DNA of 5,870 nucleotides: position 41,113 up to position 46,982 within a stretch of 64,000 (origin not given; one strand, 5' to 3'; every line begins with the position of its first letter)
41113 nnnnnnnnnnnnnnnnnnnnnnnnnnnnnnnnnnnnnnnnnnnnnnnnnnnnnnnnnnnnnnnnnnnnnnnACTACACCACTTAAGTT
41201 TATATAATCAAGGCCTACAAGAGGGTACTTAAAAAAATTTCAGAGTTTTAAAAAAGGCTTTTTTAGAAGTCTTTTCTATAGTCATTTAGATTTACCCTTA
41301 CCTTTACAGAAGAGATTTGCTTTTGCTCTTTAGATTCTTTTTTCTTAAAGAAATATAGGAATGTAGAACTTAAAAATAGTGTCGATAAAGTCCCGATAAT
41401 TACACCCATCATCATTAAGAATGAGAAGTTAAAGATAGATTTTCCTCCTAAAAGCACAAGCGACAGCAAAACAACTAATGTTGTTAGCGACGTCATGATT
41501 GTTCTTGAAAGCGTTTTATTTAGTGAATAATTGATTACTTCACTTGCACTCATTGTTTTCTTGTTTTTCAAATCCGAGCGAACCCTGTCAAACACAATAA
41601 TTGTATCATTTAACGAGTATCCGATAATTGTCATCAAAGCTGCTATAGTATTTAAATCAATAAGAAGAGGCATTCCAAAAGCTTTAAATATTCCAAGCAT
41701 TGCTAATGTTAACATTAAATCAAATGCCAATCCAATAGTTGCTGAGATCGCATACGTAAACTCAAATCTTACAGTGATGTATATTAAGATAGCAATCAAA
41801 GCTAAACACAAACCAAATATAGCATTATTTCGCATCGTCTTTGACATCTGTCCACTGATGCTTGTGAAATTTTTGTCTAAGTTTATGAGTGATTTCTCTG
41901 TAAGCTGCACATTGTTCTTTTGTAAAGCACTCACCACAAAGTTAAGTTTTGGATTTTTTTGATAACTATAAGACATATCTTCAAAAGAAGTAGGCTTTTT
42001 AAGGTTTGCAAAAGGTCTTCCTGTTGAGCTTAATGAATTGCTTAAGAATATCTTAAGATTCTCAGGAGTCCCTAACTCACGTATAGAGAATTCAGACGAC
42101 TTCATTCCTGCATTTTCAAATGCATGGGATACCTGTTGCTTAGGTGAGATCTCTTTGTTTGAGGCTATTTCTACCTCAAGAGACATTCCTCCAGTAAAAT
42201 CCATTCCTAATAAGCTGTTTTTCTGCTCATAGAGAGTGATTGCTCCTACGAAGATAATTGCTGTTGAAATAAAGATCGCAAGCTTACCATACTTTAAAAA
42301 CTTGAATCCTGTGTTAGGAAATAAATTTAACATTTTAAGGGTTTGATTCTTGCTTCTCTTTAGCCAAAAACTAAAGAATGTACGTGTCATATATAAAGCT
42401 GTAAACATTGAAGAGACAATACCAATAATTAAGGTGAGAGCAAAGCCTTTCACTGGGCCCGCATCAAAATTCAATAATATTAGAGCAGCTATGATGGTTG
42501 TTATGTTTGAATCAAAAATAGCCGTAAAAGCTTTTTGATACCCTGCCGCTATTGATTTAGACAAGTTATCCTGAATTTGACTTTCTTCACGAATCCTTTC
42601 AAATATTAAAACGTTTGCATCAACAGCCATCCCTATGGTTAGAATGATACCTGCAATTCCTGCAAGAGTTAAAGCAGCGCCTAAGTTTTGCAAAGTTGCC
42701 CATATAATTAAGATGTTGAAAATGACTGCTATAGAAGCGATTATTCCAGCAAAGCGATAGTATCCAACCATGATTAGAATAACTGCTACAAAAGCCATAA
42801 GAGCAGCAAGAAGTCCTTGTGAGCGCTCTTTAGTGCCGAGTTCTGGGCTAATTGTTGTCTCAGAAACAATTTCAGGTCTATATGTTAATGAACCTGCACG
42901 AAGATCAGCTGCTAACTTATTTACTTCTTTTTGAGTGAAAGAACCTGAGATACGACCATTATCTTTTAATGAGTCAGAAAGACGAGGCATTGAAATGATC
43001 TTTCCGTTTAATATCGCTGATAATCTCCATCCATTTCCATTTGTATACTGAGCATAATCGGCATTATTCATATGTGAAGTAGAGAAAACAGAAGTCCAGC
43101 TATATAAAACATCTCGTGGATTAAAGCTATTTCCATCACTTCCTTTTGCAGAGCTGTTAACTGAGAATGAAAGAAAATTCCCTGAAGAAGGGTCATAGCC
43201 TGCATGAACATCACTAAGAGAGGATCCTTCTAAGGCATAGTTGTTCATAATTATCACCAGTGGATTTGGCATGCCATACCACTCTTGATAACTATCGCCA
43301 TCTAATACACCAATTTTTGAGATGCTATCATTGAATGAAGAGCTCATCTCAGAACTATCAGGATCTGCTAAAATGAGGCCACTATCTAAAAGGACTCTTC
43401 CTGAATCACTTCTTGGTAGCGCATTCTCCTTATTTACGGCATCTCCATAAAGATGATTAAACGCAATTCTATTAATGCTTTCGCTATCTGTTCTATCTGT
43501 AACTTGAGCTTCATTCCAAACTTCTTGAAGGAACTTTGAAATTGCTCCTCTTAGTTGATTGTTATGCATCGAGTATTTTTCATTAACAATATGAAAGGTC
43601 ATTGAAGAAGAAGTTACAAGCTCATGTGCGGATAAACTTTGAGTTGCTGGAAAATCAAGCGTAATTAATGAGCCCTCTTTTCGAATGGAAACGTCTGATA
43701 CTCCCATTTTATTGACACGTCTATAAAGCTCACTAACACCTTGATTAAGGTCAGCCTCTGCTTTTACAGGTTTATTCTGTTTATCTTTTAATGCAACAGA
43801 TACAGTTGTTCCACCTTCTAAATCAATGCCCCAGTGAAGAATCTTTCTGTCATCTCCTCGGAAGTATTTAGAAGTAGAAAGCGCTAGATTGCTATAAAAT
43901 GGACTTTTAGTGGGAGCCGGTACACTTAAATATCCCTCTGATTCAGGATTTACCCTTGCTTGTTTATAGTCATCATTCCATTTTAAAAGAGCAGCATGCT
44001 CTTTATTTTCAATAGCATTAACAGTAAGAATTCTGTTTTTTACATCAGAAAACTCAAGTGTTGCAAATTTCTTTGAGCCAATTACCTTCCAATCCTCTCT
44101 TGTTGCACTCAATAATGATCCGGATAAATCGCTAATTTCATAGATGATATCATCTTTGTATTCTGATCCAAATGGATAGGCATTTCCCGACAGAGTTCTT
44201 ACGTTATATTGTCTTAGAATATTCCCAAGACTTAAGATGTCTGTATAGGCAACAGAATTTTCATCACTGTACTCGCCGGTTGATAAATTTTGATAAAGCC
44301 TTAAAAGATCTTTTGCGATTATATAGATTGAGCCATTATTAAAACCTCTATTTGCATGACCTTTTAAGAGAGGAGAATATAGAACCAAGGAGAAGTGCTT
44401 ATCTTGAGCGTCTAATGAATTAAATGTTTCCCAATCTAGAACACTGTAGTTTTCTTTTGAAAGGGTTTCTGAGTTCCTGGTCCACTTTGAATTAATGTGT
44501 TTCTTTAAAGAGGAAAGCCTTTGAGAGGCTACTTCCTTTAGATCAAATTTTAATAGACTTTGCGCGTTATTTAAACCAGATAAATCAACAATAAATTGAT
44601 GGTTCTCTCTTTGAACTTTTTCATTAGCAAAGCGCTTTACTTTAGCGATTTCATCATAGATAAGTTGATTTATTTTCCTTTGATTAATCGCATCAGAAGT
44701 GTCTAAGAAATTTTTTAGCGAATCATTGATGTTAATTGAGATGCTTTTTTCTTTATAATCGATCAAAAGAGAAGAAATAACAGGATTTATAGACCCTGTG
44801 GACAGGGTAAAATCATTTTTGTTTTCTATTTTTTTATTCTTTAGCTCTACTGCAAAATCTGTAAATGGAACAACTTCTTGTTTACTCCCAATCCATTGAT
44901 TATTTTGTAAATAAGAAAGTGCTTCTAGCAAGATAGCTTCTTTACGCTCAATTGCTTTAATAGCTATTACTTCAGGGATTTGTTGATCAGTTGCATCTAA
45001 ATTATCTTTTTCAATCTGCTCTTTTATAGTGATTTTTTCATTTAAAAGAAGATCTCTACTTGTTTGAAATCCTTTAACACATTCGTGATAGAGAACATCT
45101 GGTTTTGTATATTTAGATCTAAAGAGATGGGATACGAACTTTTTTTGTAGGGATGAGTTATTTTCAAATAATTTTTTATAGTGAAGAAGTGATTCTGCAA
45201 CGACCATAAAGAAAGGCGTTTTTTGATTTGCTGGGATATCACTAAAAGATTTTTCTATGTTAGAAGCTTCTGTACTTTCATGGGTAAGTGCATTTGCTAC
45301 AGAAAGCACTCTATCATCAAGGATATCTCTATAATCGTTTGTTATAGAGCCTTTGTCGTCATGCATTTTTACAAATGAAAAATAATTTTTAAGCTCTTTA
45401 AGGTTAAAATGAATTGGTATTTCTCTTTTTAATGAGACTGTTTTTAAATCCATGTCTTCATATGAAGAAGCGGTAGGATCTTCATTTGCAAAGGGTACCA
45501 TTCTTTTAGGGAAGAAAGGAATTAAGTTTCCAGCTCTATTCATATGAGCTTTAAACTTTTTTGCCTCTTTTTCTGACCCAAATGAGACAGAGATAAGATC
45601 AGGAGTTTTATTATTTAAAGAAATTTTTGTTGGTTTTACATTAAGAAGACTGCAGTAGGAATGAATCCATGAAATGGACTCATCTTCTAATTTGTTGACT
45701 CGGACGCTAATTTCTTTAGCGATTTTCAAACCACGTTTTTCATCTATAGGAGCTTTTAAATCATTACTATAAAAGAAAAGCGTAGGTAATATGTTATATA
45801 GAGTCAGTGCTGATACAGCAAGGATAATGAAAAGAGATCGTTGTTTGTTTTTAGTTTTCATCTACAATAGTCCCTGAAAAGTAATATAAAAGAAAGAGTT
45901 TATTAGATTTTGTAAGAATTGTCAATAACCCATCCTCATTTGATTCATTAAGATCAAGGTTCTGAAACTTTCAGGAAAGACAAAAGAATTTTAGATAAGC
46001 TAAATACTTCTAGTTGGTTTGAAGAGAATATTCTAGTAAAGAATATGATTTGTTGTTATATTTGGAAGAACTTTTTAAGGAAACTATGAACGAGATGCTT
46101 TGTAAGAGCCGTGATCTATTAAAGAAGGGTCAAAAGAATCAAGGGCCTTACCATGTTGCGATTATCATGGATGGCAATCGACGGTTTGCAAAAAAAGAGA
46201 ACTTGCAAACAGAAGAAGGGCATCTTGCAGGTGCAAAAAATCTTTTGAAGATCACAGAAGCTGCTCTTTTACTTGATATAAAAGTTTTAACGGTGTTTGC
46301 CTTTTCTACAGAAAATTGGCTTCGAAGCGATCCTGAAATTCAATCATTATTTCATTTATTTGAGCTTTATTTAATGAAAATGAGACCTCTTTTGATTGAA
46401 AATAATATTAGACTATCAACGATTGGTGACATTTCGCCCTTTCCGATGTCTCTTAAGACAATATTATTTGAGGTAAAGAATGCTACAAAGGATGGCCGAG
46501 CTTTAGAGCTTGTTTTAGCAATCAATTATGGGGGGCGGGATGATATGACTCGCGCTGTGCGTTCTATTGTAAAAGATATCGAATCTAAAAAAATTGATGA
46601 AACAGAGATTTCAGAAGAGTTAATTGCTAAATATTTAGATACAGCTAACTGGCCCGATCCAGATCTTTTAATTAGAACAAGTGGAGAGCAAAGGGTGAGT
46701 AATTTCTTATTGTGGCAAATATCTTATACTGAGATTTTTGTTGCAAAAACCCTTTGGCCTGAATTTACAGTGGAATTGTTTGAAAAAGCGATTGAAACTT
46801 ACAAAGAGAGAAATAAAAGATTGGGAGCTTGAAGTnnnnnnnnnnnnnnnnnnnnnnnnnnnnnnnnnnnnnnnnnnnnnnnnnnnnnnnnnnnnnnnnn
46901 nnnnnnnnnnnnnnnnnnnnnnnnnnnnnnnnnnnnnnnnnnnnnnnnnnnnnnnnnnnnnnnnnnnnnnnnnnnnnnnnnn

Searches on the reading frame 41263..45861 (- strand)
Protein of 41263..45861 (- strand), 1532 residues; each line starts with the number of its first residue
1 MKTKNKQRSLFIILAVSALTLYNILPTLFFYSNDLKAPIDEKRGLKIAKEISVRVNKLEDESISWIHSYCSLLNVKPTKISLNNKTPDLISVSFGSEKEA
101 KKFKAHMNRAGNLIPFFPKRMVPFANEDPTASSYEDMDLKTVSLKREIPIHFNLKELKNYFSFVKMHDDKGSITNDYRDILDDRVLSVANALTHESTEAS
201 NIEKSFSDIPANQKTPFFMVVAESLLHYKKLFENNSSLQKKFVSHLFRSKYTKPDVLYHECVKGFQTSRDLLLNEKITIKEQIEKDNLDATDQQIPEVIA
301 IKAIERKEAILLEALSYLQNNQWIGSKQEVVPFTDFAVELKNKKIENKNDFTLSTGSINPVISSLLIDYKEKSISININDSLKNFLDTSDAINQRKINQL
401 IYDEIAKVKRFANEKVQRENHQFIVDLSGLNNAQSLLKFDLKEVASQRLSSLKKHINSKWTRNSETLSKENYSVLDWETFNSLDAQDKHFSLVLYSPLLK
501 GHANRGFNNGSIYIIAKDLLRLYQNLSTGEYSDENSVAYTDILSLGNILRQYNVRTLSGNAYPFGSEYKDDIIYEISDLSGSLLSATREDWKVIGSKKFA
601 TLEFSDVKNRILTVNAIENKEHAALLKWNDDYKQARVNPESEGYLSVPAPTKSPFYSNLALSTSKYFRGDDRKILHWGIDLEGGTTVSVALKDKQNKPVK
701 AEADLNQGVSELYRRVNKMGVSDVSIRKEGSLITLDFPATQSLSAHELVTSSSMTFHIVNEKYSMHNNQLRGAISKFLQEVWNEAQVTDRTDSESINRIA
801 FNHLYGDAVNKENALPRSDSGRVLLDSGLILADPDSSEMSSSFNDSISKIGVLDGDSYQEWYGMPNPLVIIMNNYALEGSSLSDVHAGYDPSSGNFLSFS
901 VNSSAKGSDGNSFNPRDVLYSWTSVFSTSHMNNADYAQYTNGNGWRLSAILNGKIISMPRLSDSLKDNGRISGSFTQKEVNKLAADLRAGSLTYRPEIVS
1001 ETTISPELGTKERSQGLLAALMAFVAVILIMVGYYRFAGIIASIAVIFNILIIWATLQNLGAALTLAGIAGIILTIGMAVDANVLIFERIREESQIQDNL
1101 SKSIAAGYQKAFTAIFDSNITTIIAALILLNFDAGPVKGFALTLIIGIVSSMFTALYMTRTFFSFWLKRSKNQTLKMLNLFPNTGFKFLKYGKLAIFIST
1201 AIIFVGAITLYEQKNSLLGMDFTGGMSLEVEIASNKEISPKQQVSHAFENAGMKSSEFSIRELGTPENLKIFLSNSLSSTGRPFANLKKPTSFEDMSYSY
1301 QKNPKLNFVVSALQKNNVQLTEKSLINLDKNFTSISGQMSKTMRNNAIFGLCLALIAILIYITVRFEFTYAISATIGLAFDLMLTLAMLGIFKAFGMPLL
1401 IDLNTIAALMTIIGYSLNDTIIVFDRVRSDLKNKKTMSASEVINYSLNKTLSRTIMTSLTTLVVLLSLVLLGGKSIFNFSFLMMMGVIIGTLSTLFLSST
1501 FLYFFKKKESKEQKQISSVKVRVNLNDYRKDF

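Call 43: search_protein_families(library=ncbifam, proteins=[window:41263-45861:-])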
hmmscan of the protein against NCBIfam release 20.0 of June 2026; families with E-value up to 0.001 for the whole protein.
window:41263-45861:- (1532 aa): 28 families (the best 25 are shown)
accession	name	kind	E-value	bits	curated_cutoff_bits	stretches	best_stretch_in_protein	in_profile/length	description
NF009540.0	PRK12911.1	equivalog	9.1e-264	878.2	1878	2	340-1513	265-1402/1403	bifunctional preprotein translocase subunit SecD/SecF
NF009583.0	PRK13024.1-3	subfamily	3.7e-155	517.9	721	1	670-1516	36-744/755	protein translocase subunit SecDF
NF009585.0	PRK13024.1-5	equivalog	4.8e-137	458.5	1037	1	947-1515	427-987/993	protein translocase subunit SecDF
NF011315.0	PRK14726.1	equivalog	7.9e-129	431.1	1249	2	937-1273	293-629/855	protein translocase subunit SecDF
TIGR00916.1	2A0604s01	subfamily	1.3e-98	329.2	148.6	2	936-1156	9-231/231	SecD/SecF family protein translocase subunit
NF009581.0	PRK13024.1-1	equivalog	4.3e-97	326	1058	3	951-1258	194-517/752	protein translocase subunit SecDF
TIGR01129.1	secD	equivalog_domain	9.5e-94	314.8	244.4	2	677-1162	1-396/397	protein translocase subunit SecD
TIGR00966.2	transloc_SecF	equivalog_domain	5.3e-90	301.7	160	2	1186-1504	1-278/279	protein translocase subunit SecF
NF009584.0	PRK13024.1-4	equivalog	5.1e-89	299.6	1171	2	952-1313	193-566/759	protein translocase subunit SecDF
NF009580.0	PRK13023.1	equivalog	5.7e-79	266.3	1153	2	941-1232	221-515/775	protein translocase subunit SecDF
NF009582.0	PRK13024.1-2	equivalog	5.3e-60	203.3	723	1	971-1515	292-834/859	protein translocase subunit SecDF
NF009545.0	PRK12933.1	equivalog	7.7e-59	199.7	728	1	951-1175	377-602/604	protein translocase subunit SecD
NF046001.1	SecDF_plasm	equivalog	5.7e-44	150.4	500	1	973-1518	311-860/878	protein translocase subunit SecDF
NF006218.0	PRK08343.1-4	subfamily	7.1e-34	117.3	383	3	920-1164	134-382/392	preprotein translocase subunit SecD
NF006216.0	PRK08343.1-2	equivalog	7.6e-27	94.3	519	1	977-1153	309-488/506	preprotein translocase subunit SecD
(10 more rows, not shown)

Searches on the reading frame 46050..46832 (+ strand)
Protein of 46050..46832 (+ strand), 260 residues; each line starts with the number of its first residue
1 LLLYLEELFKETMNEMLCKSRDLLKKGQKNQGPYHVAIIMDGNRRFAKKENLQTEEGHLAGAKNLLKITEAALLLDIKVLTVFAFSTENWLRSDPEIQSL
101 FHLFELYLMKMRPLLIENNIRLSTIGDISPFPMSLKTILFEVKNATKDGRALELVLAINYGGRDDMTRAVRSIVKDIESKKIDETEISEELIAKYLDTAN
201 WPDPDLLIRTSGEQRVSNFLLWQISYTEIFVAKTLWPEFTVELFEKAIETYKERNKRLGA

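Call 83: search_protein_families(library=pfam, proteins=[window:46050-46832:+], max_evalue=0.00001)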
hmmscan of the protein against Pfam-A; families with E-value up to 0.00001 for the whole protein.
window:46050-46832:+ (260 aa): 1 family
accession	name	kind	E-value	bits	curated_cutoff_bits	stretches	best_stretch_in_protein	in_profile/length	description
PF01255.24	Prenyltransf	-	4.5e-75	252.4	27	1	39-259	1-219/219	Putative undecaprenyl diphosphate synthase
